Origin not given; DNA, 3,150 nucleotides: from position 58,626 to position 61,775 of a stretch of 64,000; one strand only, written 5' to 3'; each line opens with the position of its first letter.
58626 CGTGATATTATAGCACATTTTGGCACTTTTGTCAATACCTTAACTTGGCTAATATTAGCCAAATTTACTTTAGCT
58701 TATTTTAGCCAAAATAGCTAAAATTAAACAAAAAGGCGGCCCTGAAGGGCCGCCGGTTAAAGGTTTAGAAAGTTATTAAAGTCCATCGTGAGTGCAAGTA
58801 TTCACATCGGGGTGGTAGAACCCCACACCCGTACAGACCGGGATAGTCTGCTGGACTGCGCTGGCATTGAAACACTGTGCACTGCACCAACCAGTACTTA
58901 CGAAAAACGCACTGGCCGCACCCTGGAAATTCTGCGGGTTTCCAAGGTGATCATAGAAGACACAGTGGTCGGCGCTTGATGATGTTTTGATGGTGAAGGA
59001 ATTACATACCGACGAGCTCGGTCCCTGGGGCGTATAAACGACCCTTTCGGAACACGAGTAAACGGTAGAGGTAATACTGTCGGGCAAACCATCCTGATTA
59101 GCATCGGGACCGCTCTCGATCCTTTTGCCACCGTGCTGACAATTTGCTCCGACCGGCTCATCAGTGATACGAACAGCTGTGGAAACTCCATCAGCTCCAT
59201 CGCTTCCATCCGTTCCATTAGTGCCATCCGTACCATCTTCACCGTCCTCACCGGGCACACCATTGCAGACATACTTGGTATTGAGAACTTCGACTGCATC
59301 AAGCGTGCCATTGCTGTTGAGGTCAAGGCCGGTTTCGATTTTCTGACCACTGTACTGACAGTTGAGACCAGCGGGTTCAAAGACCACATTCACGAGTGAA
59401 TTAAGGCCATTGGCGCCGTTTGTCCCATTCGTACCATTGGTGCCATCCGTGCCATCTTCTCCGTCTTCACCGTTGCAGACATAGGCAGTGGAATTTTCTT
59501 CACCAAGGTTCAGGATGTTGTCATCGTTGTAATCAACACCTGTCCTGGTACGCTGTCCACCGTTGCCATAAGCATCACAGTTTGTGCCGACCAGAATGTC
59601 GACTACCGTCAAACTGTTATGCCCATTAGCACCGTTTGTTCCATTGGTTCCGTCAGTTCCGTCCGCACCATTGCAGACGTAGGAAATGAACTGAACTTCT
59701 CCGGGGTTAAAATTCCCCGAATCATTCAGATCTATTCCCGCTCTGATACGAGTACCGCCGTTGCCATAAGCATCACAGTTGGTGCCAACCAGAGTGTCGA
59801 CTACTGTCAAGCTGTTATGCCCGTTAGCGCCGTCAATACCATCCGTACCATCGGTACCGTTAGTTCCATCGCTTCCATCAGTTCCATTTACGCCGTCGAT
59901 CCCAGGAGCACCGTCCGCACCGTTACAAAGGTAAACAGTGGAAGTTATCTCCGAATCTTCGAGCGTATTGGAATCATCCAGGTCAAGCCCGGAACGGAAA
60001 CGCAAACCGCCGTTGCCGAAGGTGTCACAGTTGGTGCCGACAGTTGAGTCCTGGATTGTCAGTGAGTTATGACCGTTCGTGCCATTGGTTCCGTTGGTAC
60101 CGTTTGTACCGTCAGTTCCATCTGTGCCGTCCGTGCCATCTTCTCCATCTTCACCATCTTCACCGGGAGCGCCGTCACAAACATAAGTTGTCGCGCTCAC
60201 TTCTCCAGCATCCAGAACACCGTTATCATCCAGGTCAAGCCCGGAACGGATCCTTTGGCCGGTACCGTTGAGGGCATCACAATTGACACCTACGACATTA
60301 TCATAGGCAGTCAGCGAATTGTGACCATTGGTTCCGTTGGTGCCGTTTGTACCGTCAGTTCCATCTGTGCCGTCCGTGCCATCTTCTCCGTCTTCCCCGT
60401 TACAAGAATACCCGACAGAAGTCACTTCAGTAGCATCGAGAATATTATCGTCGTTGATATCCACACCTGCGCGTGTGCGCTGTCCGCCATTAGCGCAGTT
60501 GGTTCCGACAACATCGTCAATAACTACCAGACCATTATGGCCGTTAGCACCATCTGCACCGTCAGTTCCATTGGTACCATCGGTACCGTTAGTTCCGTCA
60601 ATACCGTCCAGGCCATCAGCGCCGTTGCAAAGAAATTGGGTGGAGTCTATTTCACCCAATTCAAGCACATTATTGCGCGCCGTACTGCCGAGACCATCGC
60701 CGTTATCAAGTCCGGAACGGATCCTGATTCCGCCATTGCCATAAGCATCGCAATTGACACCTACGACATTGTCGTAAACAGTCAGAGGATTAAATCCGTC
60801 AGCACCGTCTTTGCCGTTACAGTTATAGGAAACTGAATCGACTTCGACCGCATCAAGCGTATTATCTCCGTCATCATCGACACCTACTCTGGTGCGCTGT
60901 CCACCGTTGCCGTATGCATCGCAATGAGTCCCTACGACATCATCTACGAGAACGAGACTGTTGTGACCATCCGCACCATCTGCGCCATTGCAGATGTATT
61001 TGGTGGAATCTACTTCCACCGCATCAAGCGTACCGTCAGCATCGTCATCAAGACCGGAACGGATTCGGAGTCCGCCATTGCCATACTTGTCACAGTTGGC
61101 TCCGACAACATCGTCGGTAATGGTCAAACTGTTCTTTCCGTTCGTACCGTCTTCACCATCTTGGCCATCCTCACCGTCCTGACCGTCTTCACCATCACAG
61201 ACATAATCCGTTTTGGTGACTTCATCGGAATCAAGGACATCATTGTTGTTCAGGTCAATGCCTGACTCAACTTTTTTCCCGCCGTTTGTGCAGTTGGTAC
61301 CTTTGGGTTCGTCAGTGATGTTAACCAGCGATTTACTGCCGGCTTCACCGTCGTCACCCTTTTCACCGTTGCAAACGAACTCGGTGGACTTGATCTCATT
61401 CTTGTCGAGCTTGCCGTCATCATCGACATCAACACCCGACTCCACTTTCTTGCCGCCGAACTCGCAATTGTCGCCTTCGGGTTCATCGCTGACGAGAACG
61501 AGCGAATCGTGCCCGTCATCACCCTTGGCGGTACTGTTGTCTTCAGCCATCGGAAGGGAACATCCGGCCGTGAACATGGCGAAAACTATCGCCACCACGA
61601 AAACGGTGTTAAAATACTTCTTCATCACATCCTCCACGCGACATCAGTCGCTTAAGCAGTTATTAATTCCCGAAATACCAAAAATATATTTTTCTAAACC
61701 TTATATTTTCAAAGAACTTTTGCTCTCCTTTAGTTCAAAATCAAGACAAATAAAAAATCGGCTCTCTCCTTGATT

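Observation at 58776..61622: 948-aa lipoprotein built from Cys-pair / DxDxDG calcium-binding-like units joined by variable-length collagen-like GT(D/N) triplet tracts, with near-identical intragenic DNA repeats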

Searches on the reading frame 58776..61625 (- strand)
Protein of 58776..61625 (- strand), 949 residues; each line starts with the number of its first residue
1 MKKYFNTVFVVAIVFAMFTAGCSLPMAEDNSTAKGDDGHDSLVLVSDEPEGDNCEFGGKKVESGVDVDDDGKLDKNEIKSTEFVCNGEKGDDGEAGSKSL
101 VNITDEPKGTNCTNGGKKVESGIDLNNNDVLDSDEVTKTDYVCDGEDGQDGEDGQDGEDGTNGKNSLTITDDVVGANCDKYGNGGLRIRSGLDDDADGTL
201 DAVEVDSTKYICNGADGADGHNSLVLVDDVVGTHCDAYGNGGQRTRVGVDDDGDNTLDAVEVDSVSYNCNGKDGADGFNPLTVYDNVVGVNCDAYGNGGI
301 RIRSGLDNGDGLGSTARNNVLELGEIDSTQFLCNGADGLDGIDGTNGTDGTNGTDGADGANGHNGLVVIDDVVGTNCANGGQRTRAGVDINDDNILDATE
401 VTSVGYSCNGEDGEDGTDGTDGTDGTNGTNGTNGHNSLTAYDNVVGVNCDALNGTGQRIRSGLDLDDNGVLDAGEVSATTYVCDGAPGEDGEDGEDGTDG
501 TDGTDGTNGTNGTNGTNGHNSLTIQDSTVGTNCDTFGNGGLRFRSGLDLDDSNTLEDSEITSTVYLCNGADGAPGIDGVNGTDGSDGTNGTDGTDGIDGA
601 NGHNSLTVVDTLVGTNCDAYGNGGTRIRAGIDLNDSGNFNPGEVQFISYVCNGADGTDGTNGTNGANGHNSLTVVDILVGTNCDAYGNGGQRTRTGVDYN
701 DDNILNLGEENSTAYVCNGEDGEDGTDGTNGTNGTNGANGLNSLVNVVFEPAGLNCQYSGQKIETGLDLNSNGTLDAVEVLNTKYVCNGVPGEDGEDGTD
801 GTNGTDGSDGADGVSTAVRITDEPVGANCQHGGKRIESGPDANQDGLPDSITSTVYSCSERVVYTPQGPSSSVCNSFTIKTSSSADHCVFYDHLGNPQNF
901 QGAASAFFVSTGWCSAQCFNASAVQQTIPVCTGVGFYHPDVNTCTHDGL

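Call 3: search_protein_families(library=pfam, proteins=[window:58776-61622:-], max_evalue=0.1)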
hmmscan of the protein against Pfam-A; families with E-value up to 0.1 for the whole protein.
window:58776-61622:- (948 aa): 2 families
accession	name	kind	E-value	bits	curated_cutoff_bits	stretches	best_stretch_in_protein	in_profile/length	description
PF23657.1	DUF7151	-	5.6e-134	436.4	27.2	12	98-142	2-46/46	Domain of unknown function (DUF7151)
PF01391.23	Collagen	-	2.1e-28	98.3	27.2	7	484-518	19-53/60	Collagen triple helix repeat (20 copies)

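Call 8: search_protein_families(library=ncbifam, proteins=[window:58776-61625:-], max_evalue=0.1)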
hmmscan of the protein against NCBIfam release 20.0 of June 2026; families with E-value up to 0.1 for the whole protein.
window:58776-61625:- (949 aa): 4 families
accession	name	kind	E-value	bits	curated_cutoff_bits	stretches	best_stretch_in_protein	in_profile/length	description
NF038329.2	gly_rich_SclB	equivalog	6e-25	88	325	3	409-605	176-331/442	LPXTG-anchored collagen-like adhesin Scl2/SclB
NF038313.3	HisXaaSer_A4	exception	2.9e-09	37.7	55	0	562-602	45-85/93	His-Xaa-Ser repeat protein HxsA4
NF038330.1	adhesin_SclA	exception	0.013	15.2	400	1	409-523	122-233/405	LPXTG-anchored collagen-like adhesin Scl1/SclA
NF046116.1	adhesin_Lcl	equivalog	0.088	11.3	500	0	335-521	60-240/431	collagen-like adhesin Lcl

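Call 13: find_homologous_proteins(query=window:58776-61625:-, max_evalue=0.00001)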
Query window:58776-61625:- (949 aa): 818 proteins with E <= 0.00001 among 8000 candidates; the best 120 are listed.
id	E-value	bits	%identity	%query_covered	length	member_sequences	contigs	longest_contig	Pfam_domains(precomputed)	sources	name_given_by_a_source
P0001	0.0e+0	1019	55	78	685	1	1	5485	PF01391.24,PF23657.2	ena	-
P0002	2.0e-220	753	35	83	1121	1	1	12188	PF01391.24,PF23657.2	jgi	-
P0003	1.0e-201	691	34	97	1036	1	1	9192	PF13405.13,PF23657.2,PF25911.1,PF13499.13,PF13202.13,PF00036.39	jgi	jgi:hypothetical protein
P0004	4.1e-199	682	37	92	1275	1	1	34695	PF01391.24,PF23657.2,PF00415.25,PF13540.13,PF25384.2,PF25390.2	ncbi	-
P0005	3.3e-186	639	40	66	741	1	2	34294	PF01391.24,PF23657.2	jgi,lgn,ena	-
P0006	3.8e-172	593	34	97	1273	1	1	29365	PF23657.2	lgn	-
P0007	3.6e-171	590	37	88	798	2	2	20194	PF23657.2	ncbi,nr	ncbi:hypothetical protein KKD52_09855, partial [Myxococcota bacterium]|nr:hypothetical protein [Myxo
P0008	9.8e-170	585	38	88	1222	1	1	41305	PF23657.2,PF00415.25,PF13540.13,PF25384.2,PF25390.2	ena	-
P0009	3.9e-168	580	32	96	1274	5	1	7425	PF23657.2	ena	-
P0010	2.0e-162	561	40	85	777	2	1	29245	PF23657.2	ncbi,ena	-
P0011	5.0e-152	526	41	97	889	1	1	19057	PF01391.24,PF23657.2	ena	-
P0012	1.1e-151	525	40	73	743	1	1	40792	PF01391.24,PF23657.2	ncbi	-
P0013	2.6e-150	521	33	87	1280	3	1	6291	PF23657.2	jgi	-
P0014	2.2e-147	511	36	93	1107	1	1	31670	PF01391.24,PF23657.2,PF07603.18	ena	-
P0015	1.1e-144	502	36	80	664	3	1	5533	PF23657.2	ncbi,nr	ncbi:hypothetical protein KJ612_00715, partial [Myxococcota bacterium]|nr:hypothetical protein [Myxo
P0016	5.3e-142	493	37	81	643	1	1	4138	PF23657.2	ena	-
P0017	4.3e-141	490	36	82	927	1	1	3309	PF23657.2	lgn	-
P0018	9.4e-141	489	35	73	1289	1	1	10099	PF13405.13,PF01391.24,PF23657.2,PF13499.13,PF13202.13,PF00036.39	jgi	jgi:hypothetical protein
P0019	4.3e-137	477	37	92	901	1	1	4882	PF23657.2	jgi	jgi:hypothetical protein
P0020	5.4e-136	473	35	78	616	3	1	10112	PF23657.2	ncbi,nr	ncbi:hypothetical protein KKC22_13860, partial [Myxococcota bacterium]|nr:hypothetical protein [Myxo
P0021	3.5e-135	471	40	74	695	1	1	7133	PF01391.24,PF23657.2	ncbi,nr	ncbi:MAG TPA: hypothetical protein VFQ61_16505 [Polyangiaceae bacterium]|nr:hypothetical protein [Po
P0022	1.3e-131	459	35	90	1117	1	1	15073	PF13405.13,PF23657.2,PF00415.25,PF13499.13,PF13540.13,PF13202.13,PF25384.2,PF00036.39,PF25390.2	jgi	jgi:alpha-tubulin suppressor-like RCC1 family protein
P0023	8.9e-122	426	36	57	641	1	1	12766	PF23657.2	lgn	-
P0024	1.2e-119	419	33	86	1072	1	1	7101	PF23657.2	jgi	jgi:hypothetical protein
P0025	1.4e-118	416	36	73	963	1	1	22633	PF01391.24,PF23657.2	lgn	-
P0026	2.2e-118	415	32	86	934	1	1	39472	PF23657.2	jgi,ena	-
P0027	6.6e-117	410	35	75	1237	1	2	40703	PF13405.13,PF01391.24,PF23657.2,PF13499.13,PF13202.13,PF00036.39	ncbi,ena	-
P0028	2.4e-115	405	39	52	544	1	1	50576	PF23657.2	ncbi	-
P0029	2.0e-113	399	36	64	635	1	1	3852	PF23657.2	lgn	-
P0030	3.0e-111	391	36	78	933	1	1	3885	PF01391.24,PF23657.2,PF17963.8,PF26456.1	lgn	-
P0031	8.7e-109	383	32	84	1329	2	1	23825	PF03382.21,PF23657.2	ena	-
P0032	5.9e-106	374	35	71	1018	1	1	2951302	PF23657.2,PF09479.17,PF00058.24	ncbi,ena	-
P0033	5.4e-105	371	40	69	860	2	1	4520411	PF01391.24,PF23657.2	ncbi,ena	ncbi:DUF7151 family protein [Ekhidna sp.]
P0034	1.5e-104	369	36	70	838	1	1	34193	PF01391.24,PF23657.2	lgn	-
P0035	1.5e-102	363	42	47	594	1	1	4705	PF13405.13,PF01391.24,PF23657.2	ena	-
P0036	9.1e-102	360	40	68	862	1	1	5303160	PF23657.2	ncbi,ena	-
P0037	1.5e-101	359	35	70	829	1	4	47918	PF23657.2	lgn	-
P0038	3.7e-101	358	30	82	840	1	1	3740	PF01391.24,PF23657.2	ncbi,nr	ncbi:MAG TPA: hypothetical protein VFQ61_31200 [Polyangiaceae bacterium]|nr:hypothetical protein [Po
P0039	5.0e-101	358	37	62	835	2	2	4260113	PF01391.24,PF23657.2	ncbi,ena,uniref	ncbi:DUF7151 family protein [Ekhidna sp.]|uniref:DUF7151 family protein n=1 Tax=Ekhidna sp. TaxID=26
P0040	4.7e-96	341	35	60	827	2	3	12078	PF23657.2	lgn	-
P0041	5.6e-96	341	38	48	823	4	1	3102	PF23657.2,PF00415.25,PF13540.13,PF25384.2,PF25390.2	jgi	-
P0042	1.2e-95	340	35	60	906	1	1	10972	PF23657.2,PF13205.13,PF10058.15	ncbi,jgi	-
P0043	7.4e-95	337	34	65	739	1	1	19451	PF23657.2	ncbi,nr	ncbi:MAG TPA: hypothetical protein VFQ61_30340, partial [Polyangiaceae bacterium]|nr:hypothetical pr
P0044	4.6e-94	334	35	67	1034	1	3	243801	PF13405.13,PF21722.5,PF01391.24,PF23657.2,PF13202.13,PF00036.39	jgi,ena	jgi:hypothetical protein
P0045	4.8e-94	334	35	65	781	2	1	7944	PF23657.2,PF14339.13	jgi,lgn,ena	-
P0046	7.4e-94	334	38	48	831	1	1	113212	PF23657.2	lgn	-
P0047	8.1e-94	334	37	70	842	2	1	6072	PF23657.2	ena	-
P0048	8.9e-94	334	40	50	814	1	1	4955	PF23657.2,PF00415.25,PF13540.13,PF25384.2,PF25390.2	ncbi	-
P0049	2.0e-93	332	38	55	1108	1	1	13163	PF01839.30,PF23657.2,PF13517.13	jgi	jgi:hypothetical protein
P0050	2.3e-93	332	37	48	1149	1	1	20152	PF23657.2,PF18957.7,PF05345.19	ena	-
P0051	9.0e-93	330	35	67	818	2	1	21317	PF23657.2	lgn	-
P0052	4.0e-92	328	41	43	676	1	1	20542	PF23657.2,PF13205.13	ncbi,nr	ncbi:MAG: Ig-like domain-containing protein, partial [Nitrospirae bacterium]|nr:Ig-like domain-conta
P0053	5.0e-92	328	39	66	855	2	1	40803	PF23657.2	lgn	-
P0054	5.9e-92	328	33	75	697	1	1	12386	PF23657.2,PF13540.13,PF25390.2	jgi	jgi:Regulator of chromosome condensation (RCC1) repeat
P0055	1.4e-91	326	39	57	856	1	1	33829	PF23657.2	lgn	-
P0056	1.4e-91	326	37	42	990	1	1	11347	PF23657.2,PF13205.13,PF14289.12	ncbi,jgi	-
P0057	4.0e-91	325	32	60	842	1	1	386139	PF13405.13,PF01391.24,PF23657.2,PF13202.13,PF00036.39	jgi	jgi:hypothetical protein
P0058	7.0e-90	321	36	59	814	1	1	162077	PF23657.2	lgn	-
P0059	1.2e-89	320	36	56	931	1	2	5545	PF23657.2,PF02415.24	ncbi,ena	-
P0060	1.3e-89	320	36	69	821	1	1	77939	PF23657.2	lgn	-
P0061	2.8e-88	315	33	55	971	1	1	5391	PF13405.13,PF01391.24,PF23657.2,PF07603.18,PF13202.13,PF00036.39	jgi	jgi:hypothetical protein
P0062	2.8e-87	312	34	54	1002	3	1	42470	PF13405.13,PF01391.24,PF23657.2,PF00036.39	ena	-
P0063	1.3e-86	310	35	60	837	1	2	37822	PF23657.2,PF00415.25,PF13540.13,PF25384.2,PF25390.2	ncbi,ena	-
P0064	2.2e-86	309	34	60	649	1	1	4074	PF23657.2,PF25017.2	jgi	jgi:transcription elongation factor Elf1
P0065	4.6e-86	308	33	75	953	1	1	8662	PF23657.2,PF00415.25,PF13540.13,PF25384.2,PF25390.2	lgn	-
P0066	5.2e-86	308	34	68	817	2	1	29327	PF23657.2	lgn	-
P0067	5.4e-86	308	37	66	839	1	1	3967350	PF23657.2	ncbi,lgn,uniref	ncbi:DUF7151 family protein [Ekhidna sp. To15]|uniref:DUF7151 family protein n=1 Tax=Ekhidna sp. To1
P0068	5.6e-86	308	36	60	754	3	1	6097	PF23657.2,PF00415.25,PF13540.13,PF25384.2,PF25390.2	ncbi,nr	ncbi:MAG: hypothetical protein PF689_00380 [Deltaproteobacteria bacterium]|nr:hypothetical protein [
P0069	2.4e-85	306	36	51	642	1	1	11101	PF23657.2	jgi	jgi:hypothetical protein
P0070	5.9e-85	304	41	43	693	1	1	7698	PF23657.2,PF13205.13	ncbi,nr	ncbi:MAG: Ig-like domain-containing protein, partial [Nitrospirae bacterium]|nr:Ig-like domain-conta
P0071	1.7e-84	303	41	47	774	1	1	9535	PF01839.30,PF23657.2,PF24435.2,PF18416.7,PF13517.13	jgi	jgi:FG-GAP-like repeat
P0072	3.0e-84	302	35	68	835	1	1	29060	PF01391.24,PF23657.2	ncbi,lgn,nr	ncbi:MAG: hypothetical protein JXR76_31295 [Deltaproteobacteria bacterium]|nr:hypothetical protein [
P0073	4.5e-84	301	35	77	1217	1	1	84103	PF01391.24,PF23657.2,PF19789.7,PF04885.20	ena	-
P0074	1.5e-83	300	35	64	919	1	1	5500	PF23657.2,PF00415.25,PF13540.13,PF25390.2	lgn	-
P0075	4.5e-83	298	33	64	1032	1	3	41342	PF23657.2,PF18957.7,PF05345.19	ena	-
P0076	2.9e-82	295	32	69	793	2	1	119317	PF23657.2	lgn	-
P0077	3.7e-82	295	31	70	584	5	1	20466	PF13405.13,PF23657.2,PF13499.13,PF13202.13,PF00036.39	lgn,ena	-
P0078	1.2e-81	293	33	60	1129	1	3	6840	PF01391.24,PF23657.2,PF19789.7,PF04885.20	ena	-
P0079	1.3e-80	290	40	43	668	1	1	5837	PF23657.2,PF13205.13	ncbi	-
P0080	1.5e-80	290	41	43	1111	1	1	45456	PF23657.2,PF13205.13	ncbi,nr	ncbi:MAG: Ig-like domain-containing protein [Nitrospirota bacterium]|nr:Ig-like domain-containing pr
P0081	5.3e-80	288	35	51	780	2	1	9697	PF23657.2,PF00415.25,PF13540.13,PF13202.13,PF25384.2,PF25390.2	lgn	-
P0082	9.7e-80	287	33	68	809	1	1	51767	PF23657.2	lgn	-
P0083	2.0e-79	286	37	39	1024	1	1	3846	PF23657.2,PF18957.7,PF05345.19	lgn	-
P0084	2.8e-79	286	29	67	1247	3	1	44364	PF13405.13,PF01391.24,PF23657.2,PF13202.13,PF00036.39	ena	-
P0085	3.7e-79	285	39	40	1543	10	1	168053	PF01391.24,PF23657.2,PF09479.17,PF18998.7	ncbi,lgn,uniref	ncbi:MAG: hypothetical protein ABNH27_14500 [Alcanivorax sp.]|uniref:DUF7151 family protein n=1 Tax=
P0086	4.3e-79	285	38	40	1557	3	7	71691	PF01391.24,PF23657.2,PF09479.17,PF18998.7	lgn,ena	-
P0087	8.2e-79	284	32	70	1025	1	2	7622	PF23657.2,PF19789.7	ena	-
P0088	7.0e-78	281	38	48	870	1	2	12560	PF13405.13,PF01391.24,PF23657.2,PF13202.13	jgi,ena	jgi:hypothetical protein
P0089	1.0e-77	280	37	39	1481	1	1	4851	PF01391.24,PF23657.2,PF09479.17,PF18998.7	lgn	-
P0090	1.1e-76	277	34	54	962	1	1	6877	PF13405.13,PF01391.24,PF23657.2,PF13499.13,PF13202.13,PF00036.39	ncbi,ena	-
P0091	1.4e-76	277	33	87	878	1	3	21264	PF23657.2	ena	-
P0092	4.1e-76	275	37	51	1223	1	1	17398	PF01391.24,PF23657.2,PF22352.3,PF26549.1,PF26550.2,PF05345.19,PF00400.39,PF00036.39,PF07676.19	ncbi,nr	ncbi:putative Ig domain-containing protein [Myxococcota bacterium]|nr:putative Ig domain-containing 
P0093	8.5e-76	274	34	55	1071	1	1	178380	PF13405.13,PF01391.24,PF23657.2,PF00036.39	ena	-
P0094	1.1e-75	274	32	33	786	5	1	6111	PF01391.24,PF23657.2,PF02012.27,PF15902.13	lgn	-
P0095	1.4e-75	273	39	43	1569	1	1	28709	PF01391.24,PF23657.2,PF09479.17,PF18998.7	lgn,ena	-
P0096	1.9e-75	273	32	54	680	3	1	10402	PF01391.24,PF23657.2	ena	-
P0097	2.2e-75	273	37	49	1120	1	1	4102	PF23657.2,PF26549.1,PF00930.28,PF26550.2,PF05345.19,PF07676.19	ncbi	ncbi:MAG: putative Ig domain-containing protein, partial [Myxococcota bacterium]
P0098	7.9e-75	271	36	60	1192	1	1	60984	PF23657.2,PF26549.1,PF26550.2,PF05345.19,PF07676.19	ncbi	ncbi:MAG: putative Ig domain-containing protein [Myxococcota bacterium]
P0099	5.4e-74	268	39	52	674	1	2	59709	PF23657.2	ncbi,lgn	-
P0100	6.5e-74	268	38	51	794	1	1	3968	PF01839.30,PF23657.2,PF24435.2,PF13517.13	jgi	jgi:hypothetical protein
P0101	1.4e-73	267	34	50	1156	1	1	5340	PF23657.2,PF25174.2,PF26549.1,PF00930.28,PF26550.2,PF05345.19,PF02897.22,PF07676.19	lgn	-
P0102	1.0e-71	260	42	40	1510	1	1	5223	PF01391.24,PF23657.2,PF09479.17,PF18998.7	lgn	-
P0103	1.5e-70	257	38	44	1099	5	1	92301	PF23657.2,PF13205.13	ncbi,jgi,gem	-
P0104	7.3e-70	254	38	60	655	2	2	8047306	PF23657.2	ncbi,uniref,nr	ncbi:hypothetical protein FIV42_24090 [Persicimonas caeni]|uniref:DUF7151 domain-containing protein 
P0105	1.4e-69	253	33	72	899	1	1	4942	PF01391.24,PF23657.2,PF03781.23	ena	-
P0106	2.2e-69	253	34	61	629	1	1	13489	PF01391.24,PF23657.2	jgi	-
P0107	2.4e-69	253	37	48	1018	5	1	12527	PF23657.2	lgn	-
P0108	3.6e-69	252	38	54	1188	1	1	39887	PF01839.30,PF01391.24,PF23657.2,PF13517.13,PF13620.13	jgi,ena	-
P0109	4.7e-69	252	38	43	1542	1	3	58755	PF23657.2,PF09479.17,PF18998.7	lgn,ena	-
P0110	5.0e-69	252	41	35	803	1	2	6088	PF01391.24,PF23657.2,PF13202.13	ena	-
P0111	6.7e-69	251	38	47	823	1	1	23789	PF23657.2,PF00415.25,PF13540.13,PF25384.2,PF25390.2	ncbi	-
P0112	1.3e-68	250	43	40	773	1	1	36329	PF01839.30,PF23657.2,PF24435.2,PF13517.13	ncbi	-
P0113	2.2e-68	249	39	46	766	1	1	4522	PF01391.24,PF23657.2,PF00801.27,PF18911.7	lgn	-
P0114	3.5e-68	249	35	57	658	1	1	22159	PF23657.2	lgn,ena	-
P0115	2.3e-67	246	37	52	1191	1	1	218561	PF23657.2,PF22352.3,PF26549.1,PF26550.2,PF05345.19,PF07676.19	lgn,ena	-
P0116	2.9e-67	246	33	55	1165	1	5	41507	PF23657.2,PF26549.1,PF26550.2,PF05345.19,PF07676.19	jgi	-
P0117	4.6e-67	245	36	60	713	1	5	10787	PF01391.24,PF23657.2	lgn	-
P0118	2.1e-66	243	33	52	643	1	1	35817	PF01391.24,PF23657.2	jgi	jgi:hypothetical protein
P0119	3.1e-66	242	31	60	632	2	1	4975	PF23657.2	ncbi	-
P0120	1.6e-65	240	34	59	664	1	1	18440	PF01391.24,PF23657.2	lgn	-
